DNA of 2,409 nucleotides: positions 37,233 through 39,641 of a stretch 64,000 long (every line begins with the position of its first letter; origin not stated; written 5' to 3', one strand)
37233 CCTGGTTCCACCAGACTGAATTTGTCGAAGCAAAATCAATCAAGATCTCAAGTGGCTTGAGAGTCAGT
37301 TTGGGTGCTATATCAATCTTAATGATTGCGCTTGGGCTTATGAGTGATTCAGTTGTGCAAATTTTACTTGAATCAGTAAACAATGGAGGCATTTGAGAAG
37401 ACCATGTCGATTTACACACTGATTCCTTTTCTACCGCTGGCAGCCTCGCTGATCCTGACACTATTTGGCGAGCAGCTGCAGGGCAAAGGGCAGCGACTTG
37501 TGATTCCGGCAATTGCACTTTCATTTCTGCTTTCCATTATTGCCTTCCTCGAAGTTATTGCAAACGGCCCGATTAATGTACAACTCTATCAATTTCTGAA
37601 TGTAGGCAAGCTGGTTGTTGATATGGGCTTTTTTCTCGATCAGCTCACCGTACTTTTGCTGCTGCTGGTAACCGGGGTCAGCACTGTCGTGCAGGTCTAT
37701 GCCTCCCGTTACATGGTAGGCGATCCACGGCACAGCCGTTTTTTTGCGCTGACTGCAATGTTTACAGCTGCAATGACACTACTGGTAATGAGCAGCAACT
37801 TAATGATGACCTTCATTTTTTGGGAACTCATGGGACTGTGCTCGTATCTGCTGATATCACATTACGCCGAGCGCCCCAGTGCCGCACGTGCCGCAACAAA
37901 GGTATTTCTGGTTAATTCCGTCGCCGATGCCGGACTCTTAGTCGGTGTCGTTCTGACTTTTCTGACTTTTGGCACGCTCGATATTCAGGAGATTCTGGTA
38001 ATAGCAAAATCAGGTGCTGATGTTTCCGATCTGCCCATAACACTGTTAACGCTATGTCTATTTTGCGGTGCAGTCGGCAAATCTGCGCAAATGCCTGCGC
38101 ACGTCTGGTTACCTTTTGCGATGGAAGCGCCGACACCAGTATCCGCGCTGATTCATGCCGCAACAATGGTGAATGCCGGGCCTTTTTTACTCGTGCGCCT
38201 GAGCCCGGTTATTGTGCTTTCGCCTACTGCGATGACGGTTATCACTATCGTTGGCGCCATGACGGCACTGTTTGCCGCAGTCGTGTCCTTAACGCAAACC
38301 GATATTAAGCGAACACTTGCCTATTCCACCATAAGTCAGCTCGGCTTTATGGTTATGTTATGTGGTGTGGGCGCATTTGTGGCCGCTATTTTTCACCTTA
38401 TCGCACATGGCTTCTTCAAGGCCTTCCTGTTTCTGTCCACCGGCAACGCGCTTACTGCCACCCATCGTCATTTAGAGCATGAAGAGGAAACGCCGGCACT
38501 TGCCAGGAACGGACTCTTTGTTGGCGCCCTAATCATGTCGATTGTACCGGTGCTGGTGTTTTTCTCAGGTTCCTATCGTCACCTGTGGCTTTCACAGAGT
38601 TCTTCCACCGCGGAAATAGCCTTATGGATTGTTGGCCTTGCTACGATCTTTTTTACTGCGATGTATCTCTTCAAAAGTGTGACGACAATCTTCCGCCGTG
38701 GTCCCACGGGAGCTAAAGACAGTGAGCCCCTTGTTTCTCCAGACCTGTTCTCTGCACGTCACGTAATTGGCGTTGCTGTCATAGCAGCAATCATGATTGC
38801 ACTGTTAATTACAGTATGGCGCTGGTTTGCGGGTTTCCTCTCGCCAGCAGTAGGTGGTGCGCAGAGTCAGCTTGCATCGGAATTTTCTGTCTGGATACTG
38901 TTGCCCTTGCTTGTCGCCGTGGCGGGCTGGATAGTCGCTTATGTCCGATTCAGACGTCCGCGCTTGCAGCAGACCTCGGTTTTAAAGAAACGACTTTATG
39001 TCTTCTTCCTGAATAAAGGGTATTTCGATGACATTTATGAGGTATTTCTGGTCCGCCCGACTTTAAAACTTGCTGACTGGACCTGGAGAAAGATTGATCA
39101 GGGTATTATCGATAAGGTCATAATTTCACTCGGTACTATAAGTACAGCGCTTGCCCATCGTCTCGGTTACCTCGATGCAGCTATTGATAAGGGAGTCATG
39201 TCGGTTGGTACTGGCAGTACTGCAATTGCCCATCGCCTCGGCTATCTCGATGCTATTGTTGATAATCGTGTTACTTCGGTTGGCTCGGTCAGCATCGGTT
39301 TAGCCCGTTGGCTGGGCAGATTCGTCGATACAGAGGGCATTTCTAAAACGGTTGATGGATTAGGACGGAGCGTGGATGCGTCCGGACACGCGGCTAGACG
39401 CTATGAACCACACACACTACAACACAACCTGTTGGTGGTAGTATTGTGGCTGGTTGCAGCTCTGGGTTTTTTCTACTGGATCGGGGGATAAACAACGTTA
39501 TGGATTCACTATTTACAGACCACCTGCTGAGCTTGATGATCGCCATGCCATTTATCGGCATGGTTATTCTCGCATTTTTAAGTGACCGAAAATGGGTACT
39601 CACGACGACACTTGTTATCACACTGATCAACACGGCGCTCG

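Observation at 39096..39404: Four-fold tandem 25-26-aa repeat expands the lateral-helix region of the NuoL-like subunit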

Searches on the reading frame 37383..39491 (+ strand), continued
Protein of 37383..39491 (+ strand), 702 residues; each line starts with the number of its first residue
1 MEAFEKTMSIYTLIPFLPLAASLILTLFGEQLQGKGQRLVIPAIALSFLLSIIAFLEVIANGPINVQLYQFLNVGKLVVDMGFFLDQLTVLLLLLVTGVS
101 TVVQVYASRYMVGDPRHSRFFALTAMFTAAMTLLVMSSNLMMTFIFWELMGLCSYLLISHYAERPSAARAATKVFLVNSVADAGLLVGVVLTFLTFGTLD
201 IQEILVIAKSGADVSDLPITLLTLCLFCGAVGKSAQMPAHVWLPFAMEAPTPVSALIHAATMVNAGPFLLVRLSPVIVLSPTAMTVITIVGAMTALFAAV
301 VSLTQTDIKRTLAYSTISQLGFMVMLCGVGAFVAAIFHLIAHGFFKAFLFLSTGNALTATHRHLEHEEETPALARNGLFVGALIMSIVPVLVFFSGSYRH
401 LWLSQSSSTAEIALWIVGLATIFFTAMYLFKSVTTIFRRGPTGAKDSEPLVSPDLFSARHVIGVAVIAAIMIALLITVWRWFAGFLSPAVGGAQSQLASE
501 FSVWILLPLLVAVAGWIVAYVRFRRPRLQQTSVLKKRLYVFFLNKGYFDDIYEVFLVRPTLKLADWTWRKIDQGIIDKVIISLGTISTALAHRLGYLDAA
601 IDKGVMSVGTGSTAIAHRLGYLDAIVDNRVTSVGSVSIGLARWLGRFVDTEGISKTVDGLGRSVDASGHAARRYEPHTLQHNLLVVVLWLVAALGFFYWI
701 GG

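Call 64: find_encoding_contigs(protein=P0001, flank=10000, max_places=1)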
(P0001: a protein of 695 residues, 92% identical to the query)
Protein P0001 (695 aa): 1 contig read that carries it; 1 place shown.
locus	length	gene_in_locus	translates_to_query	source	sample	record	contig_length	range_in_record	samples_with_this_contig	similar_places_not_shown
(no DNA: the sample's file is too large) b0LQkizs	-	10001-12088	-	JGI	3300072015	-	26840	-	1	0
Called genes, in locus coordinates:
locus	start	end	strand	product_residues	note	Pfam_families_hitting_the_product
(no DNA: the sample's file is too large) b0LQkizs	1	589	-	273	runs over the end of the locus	PF02798:GST_N, PF13417:GST_N_3, PF13409:GST_N_2, PF13410:GST_C_2 (weak)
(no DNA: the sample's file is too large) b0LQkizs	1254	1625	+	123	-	PF12802:MarR_2 (faint), PF12840:HTH_20, PF01022:HTH_5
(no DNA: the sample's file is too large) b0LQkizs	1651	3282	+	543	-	PF00916:Sulfate_transp, PF16983:MFS_MOT1 (weak)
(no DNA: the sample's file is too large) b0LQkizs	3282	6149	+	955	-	PF10070:DabA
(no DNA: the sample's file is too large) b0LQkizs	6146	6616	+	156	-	PF01899:MNHE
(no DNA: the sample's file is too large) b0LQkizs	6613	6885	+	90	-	PF04066:MrpF_PhaF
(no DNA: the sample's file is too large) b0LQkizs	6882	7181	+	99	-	PF03334:PhaG_MnhG_YufB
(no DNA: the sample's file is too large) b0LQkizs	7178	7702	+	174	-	PF13244:MbhD, PF00499:Oxidored_q3 (weak), PF20501:MbhE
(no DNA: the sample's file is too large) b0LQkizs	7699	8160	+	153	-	PF04039:MnhB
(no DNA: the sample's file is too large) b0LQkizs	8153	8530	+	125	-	PF00420:Oxidored_q2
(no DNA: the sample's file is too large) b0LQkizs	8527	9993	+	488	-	PF00361:Proton_antipo_M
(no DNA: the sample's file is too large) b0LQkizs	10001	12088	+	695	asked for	PF00662:Proton_antipo_N, PF00361:Proton_antipo_M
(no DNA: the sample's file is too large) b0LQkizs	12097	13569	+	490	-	PF00361:Proton_antipo_M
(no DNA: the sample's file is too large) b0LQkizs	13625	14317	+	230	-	PF10677:DUF2490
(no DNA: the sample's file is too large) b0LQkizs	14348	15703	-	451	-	PF01979:Amidohydro_1, PF07969:Amidohydro_3 (weak)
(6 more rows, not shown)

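Call 65: find_encoding_contigs(protein=P0003, flank=3000, max_places=1)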
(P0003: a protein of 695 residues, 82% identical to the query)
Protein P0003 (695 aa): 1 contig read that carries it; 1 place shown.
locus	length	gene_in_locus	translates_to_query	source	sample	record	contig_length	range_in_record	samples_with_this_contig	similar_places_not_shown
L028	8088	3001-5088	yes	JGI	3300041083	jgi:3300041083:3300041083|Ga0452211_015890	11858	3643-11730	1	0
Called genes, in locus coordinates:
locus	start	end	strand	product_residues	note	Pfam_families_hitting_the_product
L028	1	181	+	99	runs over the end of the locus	PF03334:PhaG_MnhG_YufB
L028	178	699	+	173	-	PF13244:MbhD, PF00499:Oxidored_q3 (weak), PF20501:MbhE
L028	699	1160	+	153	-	PF04039:MnhB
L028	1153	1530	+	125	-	PF00420:Oxidored_q2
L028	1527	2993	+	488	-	PF00361:Proton_antipo_M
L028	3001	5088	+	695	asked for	PF00662:Proton_antipo_N, PF00361:Proton_antipo_M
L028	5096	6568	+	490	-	PF00361:Proton_antipo_M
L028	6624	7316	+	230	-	PF10677:DUF2490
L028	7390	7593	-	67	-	-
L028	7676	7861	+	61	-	-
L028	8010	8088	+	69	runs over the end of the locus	?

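Call 72: fold_search(model_id=the predicted structure, library=pdb)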
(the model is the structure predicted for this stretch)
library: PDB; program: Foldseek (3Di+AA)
matches with E <= 10: 352; with E <= 0.001: 171
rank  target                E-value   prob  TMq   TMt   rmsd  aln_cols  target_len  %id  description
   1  8e73_5M               1.3e-23  1.00  0.58  0.61  14.0       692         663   32  Vigna radiata supercomplex I+III2 (full bridge) (released 2023-01-11)
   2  8bpx_L                2.9e-23  1.00  0.58  0.61  14.4       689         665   32  Cryo-EM structure of the Arabidopsis thaliana I+III2 supercomplex (Complete composition) (released 2023-01-25)
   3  8e9g_L                3.1e-23  1.00  0.60  0.66  10.8       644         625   30  Mycobacterial respiratory complex I with both quinone positions modelled (released 2022-10-12)
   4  8e9i_L                3.2e-23  1.00  0.60  0.67  10.6       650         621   31  Mycobacterial respiratory complex I, semi-inserted quinone (released 2022-10-12)
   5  7aqw_L                4.4e-22  1.00  0.59  0.69   7.0       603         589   33  Cryo-EM structure of Arabidopsis thaliana Complex-I (membrane tip) (released 2021-12-08)
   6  6khi_F                5.4e-22  1.00  0.57  0.61  11.5       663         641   32  Supercomplex for cylic electron transport in cyanobacteria (released 2020-02-12)
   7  8qby_L                7.0e-22  1.00  0.58  0.62  14.2       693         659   31  Respiratory complex I from Paracoccus denitrificans in MSP2N2 nanodiscs (released 2024-09-11)
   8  6khj_F                7.0e-22  1.00  0.57  0.62  11.4       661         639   31  Supercomplex for electron transfer (released 2020-02-12)
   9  9g9y_L                7.9e-22  1.00  0.58  0.61  12.1       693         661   33  Respiratory supercomplex CI2-CIII2-CIV2 (megacomplex) from alphaproteobacterium (released 2026-02-04)
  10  7ar8_L                9.8e-22  1.00  0.60  0.68   7.1       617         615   34  Cryo-EM structure of Arabidopsis thaliana complex-I (closed conformation) (released 2021-12-15)
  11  9g83_L                1.2e-21  1.00  0.58  0.61  15.6       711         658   32  Respiratory supercomplex CI1-CIII2-CIV2-(cbb3)1 from alphaproteobacterium (released 2026-02-04)
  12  7p7e_L                1.6e-21  1.00  0.58  0.67  14.9       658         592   30  Complex I from E. coli, DDM/LMNG-purified, Apo, Resting state (released 2022-09-21)
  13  7p69_L                3.3e-21  1.00  0.58  0.66  15.1       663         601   30  Complex I from E. coli, DDM/LMNG-purified, under Turnover at pH 6, Resting state (released 2022-09-21)
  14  7p62_L                3.3e-21  1.00  0.58  0.67  15.1       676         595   28  Complex I from E. coli, DDM-purified, Apo, Resting state (released 2022-09-21)
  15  7z7r_L                3.5e-21  1.00  0.56  0.64  15.3       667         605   29  Complex I from E. coli, LMNG-purified, Apo, Open-ready state (released 2022-09-21)
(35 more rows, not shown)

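Call 77: predict_structure(alignment_id=A2)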
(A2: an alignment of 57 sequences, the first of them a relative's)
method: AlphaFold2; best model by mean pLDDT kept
length: 670 residues; sequences in the alignment: 57
mean_pLDDT: 67.7   pTM: 0.67
mean pLDDT of the five models: 67.7, 64.5, 61.0, 60.2, 59.0
residues with pLDDT >= 90: 93; 70-90: 242; 50-70: 192; < 50: 143
segments of 3 or more residues with pLDDT < 50: 242-255, 348-367, 486-492, 535-543, 579-581, 583-658, 660-663, 665-670
pLDDT, mean of each block of 10 residues (from residue 1): 89 90 77 92 94 90 80 88 89 78 66 82 90 90 77 62 68 84 92 91 84 92 74 54 49 60 89 87 83 67 68 83 81 70 52 36 46 71 66 58 68 78 68 55 54 65 70 78 59 63 83 72 55 45 52 65 59 53 45 38 36 38 34 34 35 44 43
secondary structure, 60 per line:
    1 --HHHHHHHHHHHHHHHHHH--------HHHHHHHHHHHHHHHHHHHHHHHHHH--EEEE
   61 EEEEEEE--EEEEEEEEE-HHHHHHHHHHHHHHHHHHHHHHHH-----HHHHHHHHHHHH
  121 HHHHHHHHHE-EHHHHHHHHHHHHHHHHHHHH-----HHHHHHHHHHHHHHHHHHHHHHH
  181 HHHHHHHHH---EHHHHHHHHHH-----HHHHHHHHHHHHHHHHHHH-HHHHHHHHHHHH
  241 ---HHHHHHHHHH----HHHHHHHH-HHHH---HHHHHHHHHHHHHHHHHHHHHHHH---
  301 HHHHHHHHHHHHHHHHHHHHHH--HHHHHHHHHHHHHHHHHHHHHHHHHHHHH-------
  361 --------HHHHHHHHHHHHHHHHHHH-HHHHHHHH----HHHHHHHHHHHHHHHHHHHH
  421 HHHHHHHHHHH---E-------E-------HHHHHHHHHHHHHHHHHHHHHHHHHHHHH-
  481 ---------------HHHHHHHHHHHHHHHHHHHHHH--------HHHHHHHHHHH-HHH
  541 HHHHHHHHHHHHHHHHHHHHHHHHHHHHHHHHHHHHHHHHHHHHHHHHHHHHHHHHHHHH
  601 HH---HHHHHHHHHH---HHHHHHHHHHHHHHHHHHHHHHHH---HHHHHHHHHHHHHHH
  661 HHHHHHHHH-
elements in order (helices of 4 or more, strands of 3 or more residues): H3-20 H29-54 E57-67 E70-78 H80-103 H109-129 H133-152 H158-189 H194-203 H209-227 H229-240 H244-253 H258-265 H267-270 H274-297 H301-322 H325-353 H369-387 H389-396 H401-431 H451-479 H496-517 H526-536 H538-602 H606-615 H619-642 H646-669

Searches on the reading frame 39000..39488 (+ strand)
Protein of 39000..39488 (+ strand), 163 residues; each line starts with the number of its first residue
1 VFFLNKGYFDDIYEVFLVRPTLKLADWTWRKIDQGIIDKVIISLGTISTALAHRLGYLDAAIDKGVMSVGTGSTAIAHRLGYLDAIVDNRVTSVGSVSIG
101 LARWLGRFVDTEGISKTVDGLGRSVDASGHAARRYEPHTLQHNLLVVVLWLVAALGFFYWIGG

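Call 38: search_solved_structures(query=window:39000-39488:+, max_evalue=10, show_alignments=5)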
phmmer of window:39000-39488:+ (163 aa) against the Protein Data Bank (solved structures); distinct sequences matched with E-value up to 10: 2.
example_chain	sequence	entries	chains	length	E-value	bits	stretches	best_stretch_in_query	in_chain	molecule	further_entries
8qby_L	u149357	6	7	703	0.0027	20.8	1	2-45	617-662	NADH dehydrogenase subunit L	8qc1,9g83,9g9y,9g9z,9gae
6hum_F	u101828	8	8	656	0.14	15.2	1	2-59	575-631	NADH dehydrogenase subunit 5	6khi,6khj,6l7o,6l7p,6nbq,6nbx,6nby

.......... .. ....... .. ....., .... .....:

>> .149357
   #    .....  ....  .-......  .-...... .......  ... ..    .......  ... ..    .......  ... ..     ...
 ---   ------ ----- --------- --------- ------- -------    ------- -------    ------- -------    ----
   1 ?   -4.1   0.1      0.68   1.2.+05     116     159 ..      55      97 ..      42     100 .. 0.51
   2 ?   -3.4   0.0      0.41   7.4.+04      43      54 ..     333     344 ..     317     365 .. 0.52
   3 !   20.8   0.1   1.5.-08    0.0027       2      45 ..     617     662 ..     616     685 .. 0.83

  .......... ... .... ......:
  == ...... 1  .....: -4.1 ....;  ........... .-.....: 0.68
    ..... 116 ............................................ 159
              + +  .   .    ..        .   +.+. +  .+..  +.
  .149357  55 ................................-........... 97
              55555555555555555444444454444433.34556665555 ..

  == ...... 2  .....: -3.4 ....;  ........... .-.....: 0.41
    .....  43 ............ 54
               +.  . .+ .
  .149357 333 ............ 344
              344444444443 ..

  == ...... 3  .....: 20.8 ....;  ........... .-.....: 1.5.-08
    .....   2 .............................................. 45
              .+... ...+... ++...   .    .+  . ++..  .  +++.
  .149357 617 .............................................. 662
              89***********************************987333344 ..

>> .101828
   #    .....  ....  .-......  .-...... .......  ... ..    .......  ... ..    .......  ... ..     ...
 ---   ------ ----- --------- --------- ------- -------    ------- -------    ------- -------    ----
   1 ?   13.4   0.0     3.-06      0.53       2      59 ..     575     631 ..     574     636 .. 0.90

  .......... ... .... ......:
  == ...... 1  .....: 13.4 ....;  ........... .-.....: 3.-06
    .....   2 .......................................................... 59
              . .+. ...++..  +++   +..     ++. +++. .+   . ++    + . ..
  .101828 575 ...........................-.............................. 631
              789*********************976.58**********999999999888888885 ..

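Call 42: search_protein_representatives(protein=window:39000-39488:+)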
Query: 163 residues. Proteins with E-value up to 0.001 (for the whole library): 86; up to 1e-10: 42; up to 1e-30: 6. The best 86 are listed.
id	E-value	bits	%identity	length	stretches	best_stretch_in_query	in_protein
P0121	8.1e-71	253.5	67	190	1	1-163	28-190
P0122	2.1e-43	164.3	56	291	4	86-162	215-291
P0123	5.9e-35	136.9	75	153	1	78-162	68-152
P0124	1.2e-34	135.9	47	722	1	1-161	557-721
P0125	2.9e-34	134.6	54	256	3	1-50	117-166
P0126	2.7e-32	128.2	63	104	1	61-162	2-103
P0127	1.3e-29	119.5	45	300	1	1-160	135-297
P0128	1.2e-27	113.0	46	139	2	87-161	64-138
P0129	4.4e-26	108.0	41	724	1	1-161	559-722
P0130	6.0e-26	107.6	52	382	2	95-161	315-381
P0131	1.7e-25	106.1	45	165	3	87-159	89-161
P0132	1.4e-23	99.9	39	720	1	1-161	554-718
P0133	1.1e-22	97.0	72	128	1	95-161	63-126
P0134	3.9e-22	95.2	38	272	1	2-159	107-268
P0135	8.2e-22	94.1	38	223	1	1-155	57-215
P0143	8.6e-16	74.5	33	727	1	2-160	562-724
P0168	2.3e-08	50.4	34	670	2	2-47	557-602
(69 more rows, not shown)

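Call 44: find_encoding_contigs(protein=P0124, flank=10000, max_places=1)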
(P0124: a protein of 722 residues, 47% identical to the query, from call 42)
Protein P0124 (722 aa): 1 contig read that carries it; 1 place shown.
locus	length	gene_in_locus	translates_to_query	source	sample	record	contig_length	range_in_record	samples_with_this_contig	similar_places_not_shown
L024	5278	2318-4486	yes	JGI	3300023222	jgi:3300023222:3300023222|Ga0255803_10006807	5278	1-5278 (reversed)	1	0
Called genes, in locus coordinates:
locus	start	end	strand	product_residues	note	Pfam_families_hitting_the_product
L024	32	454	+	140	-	PF04039:MnhB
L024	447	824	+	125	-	PF00420:Oxidored_q2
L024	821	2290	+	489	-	PF00361:Proton_antipo_M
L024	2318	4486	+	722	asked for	PF00662:Proton_antipo_N, PF00361:Proton_antipo_M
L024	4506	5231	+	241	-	PF01059:Oxidored_q5_N (weak), PF00361:Proton_antipo_M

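Call 45: find_encoding_contigs(protein=P0168, flank=10000, max_places=1)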
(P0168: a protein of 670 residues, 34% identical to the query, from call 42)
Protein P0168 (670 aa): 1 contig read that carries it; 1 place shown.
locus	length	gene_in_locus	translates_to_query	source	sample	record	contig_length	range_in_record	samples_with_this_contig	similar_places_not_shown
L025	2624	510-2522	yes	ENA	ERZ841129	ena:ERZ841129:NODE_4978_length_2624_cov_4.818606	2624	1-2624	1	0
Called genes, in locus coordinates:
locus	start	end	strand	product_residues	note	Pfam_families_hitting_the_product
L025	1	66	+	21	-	?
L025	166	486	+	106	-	PF00543:P-II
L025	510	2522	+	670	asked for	PF00662:Proton_antipo_N, PF00361:Proton_antipo_M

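Call 46: find_encoding_contigs(protein=P0132, flank=10000, max_places=1)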
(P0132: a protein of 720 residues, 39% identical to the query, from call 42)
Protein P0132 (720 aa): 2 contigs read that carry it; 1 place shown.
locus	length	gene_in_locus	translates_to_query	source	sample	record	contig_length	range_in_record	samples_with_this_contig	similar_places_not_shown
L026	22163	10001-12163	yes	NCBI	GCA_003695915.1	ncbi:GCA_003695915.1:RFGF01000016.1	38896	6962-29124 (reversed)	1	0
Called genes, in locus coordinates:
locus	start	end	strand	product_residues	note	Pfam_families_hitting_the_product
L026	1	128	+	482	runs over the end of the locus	PF03600:CitMHS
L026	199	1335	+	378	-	PF18599:LCIB_C_CA (weak)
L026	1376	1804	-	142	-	PF10057:MpsC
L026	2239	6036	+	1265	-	PF10070:DabA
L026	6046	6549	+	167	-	PF01899:MNHE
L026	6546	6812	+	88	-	PF04066:MrpF_PhaF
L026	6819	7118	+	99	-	PF03334:PhaG_MnhG_YufB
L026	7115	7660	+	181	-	PF13244:MbhD, PF00499:Oxidored_q3 (weak), PF20501:MbhE (weak)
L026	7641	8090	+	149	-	PF04039:MnhB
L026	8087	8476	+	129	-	PF00420:Oxidored_q2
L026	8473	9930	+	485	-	PF00361:Proton_antipo_M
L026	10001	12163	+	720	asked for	PF00662:Proton_antipo_N, PF00361:Proton_antipo_M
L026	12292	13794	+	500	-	PF00361:Proton_antipo_M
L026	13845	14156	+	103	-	PF00543:P-II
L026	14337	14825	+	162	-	PF00571:CBS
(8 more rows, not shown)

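Call 47: find_encoding_contigs(protein=P0143, flank=10000, max_places=1)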
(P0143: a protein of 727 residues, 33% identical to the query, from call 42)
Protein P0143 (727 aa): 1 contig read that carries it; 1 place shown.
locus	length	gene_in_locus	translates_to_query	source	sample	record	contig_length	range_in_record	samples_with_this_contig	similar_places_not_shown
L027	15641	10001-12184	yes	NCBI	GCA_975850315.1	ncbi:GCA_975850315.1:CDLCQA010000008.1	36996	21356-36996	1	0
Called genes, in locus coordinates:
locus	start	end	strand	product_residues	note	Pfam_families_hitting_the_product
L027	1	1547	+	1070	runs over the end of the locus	PF10070:DabA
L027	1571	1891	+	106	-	PF00543:P-II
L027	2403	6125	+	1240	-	PF10070:DabA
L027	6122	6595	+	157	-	PF01899:MNHE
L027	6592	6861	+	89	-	PF04066:MrpF_PhaF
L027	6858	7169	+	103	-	PF03334:PhaG_MnhG_YufB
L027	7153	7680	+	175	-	PF13244:MbhD, PF20501:MbhE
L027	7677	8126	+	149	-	PF04039:MnhB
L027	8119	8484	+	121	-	PF00420:Oxidored_q2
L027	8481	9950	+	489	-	PF00361:Proton_antipo_M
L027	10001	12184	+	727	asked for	PF00662:Proton_antipo_N, PF00361:Proton_antipo_M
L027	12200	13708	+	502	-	PF01059:Oxidored_q5_N (weak), PF00361:Proton_antipo_M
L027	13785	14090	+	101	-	PF00543:P-II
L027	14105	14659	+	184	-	-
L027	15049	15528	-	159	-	PF08238:Sel1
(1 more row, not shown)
